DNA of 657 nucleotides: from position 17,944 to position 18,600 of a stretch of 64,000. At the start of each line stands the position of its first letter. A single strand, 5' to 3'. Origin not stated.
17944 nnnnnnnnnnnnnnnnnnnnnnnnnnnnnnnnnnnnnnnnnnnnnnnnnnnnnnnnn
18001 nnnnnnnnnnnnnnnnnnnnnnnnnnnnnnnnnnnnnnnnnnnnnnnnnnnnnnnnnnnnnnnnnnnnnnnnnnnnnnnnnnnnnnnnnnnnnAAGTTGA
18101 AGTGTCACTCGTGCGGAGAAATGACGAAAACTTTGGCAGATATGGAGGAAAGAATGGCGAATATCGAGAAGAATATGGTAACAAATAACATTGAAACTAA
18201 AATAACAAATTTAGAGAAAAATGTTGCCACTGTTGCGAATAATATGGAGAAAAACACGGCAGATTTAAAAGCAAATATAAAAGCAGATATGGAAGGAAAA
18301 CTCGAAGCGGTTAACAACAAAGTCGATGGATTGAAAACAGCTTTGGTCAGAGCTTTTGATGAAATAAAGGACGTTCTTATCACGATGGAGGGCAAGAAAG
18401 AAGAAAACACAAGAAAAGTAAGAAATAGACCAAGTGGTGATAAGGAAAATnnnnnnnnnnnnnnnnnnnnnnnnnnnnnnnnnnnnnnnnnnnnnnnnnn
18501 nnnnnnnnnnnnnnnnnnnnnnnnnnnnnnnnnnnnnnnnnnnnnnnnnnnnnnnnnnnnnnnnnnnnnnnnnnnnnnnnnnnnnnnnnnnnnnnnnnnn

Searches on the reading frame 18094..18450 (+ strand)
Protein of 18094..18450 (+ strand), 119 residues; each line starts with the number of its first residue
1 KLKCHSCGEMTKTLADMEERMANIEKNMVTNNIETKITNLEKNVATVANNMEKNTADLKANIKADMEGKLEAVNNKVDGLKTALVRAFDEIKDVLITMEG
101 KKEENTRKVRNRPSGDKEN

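Call 35: search_solved_structures(query=window:18094-18450:+, max_evalue=10, show_alignments=3)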
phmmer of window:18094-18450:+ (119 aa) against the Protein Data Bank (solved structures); distinct sequences matched with E-value up to 10: 7.
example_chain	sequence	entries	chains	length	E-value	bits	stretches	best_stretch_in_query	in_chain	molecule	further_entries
3dtn_A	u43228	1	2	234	0.12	16.1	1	8-38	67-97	Putative Methyltransferase MM_2633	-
3lhp_S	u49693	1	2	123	0.14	15.9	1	55-111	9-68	4E10_D0_1ISEA_004_N (T93)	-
9eg6_A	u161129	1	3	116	0.16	15.8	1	10-75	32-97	Caveolae-associated protein 1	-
9q8b_A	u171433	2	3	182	0.73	13.6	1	10-103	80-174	Methyl-accepting chemotaxis protein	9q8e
8i6o_E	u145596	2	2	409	0.95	13.2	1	7-60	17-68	Membrane-bound metallopeptidase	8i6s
8afl_A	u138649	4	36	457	3.5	11.4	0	20-102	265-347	Crescentin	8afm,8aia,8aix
8afe_A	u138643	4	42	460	5.1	10.9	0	17-102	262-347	Crescentin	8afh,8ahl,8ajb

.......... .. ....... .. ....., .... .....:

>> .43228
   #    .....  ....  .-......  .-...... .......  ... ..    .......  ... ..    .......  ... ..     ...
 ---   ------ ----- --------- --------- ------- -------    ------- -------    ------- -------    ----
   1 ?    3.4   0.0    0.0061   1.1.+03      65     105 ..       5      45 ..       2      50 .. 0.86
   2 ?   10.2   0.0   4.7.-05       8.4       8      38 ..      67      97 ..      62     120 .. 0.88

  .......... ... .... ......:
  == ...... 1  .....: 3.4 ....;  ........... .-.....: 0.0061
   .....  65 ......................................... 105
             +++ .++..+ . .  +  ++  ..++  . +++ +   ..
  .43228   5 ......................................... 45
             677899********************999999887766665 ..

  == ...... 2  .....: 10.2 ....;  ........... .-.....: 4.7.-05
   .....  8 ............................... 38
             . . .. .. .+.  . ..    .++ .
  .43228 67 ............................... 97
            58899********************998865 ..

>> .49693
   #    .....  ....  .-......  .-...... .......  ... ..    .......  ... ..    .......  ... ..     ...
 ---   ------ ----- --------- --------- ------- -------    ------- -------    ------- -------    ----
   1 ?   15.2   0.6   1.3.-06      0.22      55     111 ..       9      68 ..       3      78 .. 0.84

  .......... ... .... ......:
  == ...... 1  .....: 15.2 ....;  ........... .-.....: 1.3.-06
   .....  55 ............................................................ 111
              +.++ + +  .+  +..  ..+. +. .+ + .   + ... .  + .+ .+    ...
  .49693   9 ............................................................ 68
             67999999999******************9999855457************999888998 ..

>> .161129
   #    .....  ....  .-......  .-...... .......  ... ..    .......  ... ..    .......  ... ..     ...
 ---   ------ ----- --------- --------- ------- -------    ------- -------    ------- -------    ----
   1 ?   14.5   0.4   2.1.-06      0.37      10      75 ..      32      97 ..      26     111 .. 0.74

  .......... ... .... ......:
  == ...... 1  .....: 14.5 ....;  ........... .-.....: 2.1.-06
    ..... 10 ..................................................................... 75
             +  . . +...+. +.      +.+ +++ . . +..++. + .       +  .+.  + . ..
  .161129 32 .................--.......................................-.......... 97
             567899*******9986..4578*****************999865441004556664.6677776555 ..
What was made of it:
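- No solved structure matches the stalk significantly; the best E-value is 0.12 (call 35).
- Tried and rejected: Sequence search of the c3 stalk against the PDB (call 35).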
